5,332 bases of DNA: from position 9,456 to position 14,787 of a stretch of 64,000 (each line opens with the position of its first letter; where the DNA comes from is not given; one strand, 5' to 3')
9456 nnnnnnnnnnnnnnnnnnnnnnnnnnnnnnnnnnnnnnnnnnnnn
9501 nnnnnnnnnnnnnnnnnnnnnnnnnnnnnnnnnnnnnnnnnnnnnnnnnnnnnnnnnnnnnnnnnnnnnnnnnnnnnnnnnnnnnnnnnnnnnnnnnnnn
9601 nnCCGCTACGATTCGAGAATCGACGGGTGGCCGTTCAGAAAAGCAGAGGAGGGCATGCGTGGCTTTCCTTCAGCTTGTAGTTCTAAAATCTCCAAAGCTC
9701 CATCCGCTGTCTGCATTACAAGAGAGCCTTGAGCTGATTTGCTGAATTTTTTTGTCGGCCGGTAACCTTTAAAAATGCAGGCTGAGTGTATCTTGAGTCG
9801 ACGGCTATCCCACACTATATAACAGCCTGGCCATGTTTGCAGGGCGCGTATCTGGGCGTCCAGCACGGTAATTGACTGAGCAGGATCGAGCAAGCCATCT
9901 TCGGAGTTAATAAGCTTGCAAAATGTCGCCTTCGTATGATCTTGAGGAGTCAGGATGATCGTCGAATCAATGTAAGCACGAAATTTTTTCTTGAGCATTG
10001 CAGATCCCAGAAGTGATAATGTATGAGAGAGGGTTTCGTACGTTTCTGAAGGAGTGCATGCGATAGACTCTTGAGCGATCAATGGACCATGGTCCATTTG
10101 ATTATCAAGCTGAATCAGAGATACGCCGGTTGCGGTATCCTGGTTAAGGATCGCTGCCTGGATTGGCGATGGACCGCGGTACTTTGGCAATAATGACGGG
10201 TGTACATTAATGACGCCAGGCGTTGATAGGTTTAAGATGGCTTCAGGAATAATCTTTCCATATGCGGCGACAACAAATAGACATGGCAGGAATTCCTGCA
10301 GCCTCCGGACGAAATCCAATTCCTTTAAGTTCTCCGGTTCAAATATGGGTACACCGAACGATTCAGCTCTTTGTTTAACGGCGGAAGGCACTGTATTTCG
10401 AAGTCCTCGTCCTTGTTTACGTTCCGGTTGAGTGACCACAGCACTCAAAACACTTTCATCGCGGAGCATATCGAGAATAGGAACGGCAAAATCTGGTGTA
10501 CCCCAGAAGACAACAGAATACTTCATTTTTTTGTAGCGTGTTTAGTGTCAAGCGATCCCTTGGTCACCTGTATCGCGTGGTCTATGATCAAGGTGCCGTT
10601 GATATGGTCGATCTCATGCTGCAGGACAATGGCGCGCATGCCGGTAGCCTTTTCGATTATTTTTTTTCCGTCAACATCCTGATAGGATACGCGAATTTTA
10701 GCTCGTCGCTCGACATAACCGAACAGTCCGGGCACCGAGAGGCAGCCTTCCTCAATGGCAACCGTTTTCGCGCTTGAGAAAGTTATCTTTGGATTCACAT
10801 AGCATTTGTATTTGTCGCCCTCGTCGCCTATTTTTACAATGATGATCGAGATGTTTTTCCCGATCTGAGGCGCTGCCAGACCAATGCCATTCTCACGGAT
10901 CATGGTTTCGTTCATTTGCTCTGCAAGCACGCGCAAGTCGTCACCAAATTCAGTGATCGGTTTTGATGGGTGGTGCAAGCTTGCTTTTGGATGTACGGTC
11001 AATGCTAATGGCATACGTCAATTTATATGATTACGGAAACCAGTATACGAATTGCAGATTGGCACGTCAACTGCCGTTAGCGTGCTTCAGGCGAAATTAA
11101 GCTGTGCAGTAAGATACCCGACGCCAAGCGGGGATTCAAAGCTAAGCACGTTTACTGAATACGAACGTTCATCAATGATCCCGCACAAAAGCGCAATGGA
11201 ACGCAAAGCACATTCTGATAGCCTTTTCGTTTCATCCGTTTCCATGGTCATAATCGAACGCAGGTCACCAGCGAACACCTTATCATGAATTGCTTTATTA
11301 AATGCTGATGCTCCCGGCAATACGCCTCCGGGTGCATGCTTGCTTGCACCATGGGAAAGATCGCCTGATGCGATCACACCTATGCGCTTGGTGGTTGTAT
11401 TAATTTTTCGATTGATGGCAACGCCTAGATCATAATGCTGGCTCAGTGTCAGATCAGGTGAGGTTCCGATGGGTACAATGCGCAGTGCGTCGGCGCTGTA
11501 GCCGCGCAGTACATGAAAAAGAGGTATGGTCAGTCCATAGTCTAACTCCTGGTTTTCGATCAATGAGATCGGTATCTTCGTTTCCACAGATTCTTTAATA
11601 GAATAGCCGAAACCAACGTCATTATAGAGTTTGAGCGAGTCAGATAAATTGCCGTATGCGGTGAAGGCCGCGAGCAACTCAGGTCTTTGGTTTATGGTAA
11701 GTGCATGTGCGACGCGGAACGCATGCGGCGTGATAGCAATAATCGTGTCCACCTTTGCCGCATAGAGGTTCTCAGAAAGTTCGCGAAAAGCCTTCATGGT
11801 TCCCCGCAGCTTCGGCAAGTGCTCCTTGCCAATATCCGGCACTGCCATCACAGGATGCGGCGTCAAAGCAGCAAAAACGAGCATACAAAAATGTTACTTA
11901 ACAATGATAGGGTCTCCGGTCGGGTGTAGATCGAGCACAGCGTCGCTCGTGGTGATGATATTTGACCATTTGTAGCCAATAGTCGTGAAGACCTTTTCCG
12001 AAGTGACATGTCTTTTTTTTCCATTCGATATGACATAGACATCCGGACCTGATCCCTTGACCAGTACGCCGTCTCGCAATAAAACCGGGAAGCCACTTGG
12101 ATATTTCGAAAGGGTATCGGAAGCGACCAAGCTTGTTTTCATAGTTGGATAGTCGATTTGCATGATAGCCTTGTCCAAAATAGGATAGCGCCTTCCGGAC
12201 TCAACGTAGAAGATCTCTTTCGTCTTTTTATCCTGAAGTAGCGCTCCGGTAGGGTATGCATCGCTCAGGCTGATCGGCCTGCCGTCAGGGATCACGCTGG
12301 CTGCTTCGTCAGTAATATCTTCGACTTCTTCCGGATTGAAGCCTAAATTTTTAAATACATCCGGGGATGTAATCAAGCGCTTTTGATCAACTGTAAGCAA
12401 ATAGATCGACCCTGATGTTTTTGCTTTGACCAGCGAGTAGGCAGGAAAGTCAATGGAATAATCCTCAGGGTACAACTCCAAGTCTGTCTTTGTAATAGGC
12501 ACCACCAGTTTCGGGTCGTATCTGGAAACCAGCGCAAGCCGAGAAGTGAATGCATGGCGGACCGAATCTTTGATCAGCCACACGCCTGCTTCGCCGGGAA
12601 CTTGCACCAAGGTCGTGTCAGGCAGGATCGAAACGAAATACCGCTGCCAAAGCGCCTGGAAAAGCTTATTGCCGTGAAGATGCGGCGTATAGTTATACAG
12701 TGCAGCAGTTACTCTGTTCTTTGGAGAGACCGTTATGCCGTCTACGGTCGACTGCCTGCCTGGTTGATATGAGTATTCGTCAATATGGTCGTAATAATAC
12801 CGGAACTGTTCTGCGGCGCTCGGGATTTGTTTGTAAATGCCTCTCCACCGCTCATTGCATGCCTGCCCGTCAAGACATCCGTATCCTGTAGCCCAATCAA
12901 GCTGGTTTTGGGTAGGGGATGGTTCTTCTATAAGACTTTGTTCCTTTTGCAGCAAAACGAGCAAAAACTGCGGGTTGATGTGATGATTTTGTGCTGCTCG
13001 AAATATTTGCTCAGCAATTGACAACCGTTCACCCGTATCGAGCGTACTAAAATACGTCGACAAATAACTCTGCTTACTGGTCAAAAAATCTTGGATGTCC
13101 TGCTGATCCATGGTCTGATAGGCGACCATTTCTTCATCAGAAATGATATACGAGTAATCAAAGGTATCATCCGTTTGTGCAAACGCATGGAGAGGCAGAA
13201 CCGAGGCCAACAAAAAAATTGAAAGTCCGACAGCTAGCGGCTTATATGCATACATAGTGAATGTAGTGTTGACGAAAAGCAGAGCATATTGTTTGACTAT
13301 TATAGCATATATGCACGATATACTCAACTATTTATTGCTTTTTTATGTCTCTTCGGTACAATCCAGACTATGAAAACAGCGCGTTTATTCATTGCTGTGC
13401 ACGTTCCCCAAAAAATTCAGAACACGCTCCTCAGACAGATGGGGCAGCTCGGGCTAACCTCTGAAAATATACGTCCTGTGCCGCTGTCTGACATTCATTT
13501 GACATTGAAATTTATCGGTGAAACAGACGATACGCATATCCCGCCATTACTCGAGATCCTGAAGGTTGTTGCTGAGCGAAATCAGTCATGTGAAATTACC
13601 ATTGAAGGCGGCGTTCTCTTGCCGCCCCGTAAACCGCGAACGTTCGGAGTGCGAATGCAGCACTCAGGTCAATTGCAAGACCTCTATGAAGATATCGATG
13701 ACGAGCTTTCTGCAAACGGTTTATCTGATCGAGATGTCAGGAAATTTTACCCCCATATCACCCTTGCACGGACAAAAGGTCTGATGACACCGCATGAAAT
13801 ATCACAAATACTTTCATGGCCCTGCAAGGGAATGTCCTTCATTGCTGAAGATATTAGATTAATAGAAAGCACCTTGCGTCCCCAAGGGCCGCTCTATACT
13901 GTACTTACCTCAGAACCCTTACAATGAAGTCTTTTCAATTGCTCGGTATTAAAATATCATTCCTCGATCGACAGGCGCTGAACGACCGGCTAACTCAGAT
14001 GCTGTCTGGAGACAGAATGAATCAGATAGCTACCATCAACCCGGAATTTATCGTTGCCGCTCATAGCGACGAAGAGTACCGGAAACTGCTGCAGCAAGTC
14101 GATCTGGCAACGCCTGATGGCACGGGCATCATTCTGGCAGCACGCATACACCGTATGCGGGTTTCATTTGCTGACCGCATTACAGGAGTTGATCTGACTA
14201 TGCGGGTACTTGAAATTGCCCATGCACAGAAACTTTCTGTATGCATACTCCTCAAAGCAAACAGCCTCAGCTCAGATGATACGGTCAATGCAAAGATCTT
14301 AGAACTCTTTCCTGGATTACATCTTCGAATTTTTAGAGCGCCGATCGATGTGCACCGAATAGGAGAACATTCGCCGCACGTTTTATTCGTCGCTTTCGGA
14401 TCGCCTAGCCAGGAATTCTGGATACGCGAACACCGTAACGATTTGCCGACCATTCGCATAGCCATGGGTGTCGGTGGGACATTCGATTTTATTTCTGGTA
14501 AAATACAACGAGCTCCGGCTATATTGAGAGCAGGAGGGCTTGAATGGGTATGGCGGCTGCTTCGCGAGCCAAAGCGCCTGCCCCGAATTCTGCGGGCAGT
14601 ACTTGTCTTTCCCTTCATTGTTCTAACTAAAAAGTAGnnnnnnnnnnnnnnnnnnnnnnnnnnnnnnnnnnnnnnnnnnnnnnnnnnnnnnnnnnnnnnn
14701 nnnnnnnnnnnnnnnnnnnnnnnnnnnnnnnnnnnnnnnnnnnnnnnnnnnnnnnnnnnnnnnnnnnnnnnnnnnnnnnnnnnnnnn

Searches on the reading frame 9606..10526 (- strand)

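Call 47: search_protein_families(library=pfam, proteins=[window:9606-10526:-], max_evalue=0.00001)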
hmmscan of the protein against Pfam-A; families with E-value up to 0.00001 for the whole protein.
window:9606-10526:- (306 aa): 2 families
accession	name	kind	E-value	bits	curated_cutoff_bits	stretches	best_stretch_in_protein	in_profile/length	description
PF00551.24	Formyl_trans_N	-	5.4e-34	118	26.1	1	4-174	4-173/181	Formyl transferase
PF02911.23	Formyl_trans_C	-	5.1e-16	59.1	21.1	1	206-300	2-99/100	Formyl transferase, C-terminal domain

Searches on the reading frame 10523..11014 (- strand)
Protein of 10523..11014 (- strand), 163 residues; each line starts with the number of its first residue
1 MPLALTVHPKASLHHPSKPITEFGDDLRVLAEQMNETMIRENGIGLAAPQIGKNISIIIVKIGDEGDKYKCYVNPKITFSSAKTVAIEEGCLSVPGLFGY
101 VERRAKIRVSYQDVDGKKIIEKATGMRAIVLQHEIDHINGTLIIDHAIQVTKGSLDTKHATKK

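Call 47: search_protein_families(library=pfam, proteins=[window:10523-11014:-], max_evalue=0.00001)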
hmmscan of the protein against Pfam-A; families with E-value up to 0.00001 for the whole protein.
window:10523-11014:- (163 aa): 1 family
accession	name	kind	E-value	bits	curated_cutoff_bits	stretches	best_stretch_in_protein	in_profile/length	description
PF01327.26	Pep_deformylase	-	1.8e-47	161.3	22.8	1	5-150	4-153/156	Polypeptide deformylase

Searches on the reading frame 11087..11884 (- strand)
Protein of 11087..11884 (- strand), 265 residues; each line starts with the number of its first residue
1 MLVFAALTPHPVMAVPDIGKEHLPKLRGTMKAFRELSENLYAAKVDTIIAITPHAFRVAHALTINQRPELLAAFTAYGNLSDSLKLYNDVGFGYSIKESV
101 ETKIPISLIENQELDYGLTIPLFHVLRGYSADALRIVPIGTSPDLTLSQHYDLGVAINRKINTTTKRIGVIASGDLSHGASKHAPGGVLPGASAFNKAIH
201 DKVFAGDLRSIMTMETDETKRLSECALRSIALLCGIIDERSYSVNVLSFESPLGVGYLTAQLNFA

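Call 47: search_protein_families(library=pfam, proteins=[window:11087-11884:-], max_evalue=0.00001)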
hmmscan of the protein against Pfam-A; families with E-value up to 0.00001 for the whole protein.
window:11087-11884:- (265 aa): 1 family
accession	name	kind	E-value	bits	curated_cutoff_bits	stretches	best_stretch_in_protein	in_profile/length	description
PF02900.23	LigB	-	1.7e-24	86.8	26.3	1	6-247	3-256/269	Catalytic LigB subunit of aromatic ring-opening dioxygenase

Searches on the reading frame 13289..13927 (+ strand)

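Call 47: search_protein_families(library=pfam, proteins=[window:13289-13927:+], max_evalue=0.00001)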
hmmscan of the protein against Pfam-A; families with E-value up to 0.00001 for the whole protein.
window:13289-13927:+ (212 aa): 2 families
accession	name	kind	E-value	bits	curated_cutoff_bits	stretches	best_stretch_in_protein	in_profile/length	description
PF02834.22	LigT_PEase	-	4.1e-18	65.8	23.3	1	39-116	3-83/87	LigT like Phosphoesterase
PF13563.12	2_5_RNA_ligase2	-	7.9e-09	36.2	27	1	58-165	15-119/152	2'-5' RNA ligase superfamily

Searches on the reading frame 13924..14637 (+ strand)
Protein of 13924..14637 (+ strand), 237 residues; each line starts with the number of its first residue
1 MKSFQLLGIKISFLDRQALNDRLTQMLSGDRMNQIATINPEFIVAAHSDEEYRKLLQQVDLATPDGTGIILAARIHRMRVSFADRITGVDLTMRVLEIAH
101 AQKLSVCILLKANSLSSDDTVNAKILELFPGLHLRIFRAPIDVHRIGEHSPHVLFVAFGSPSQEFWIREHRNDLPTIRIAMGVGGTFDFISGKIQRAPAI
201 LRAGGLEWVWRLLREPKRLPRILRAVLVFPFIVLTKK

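Call 47: search_protein_families(library=pfam, proteins=[window:13924-14637:+], max_evalue=0.00001)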
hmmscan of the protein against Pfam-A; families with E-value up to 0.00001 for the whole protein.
window:13924-14637:+ (237 aa): 1 family
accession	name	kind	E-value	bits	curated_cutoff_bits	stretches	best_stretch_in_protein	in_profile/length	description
PF03808.19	Glyco_tran_WecG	-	2.4e-38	132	27.4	1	60-222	2-167/168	Glycosyl transferase WecG/TagA/CpsF family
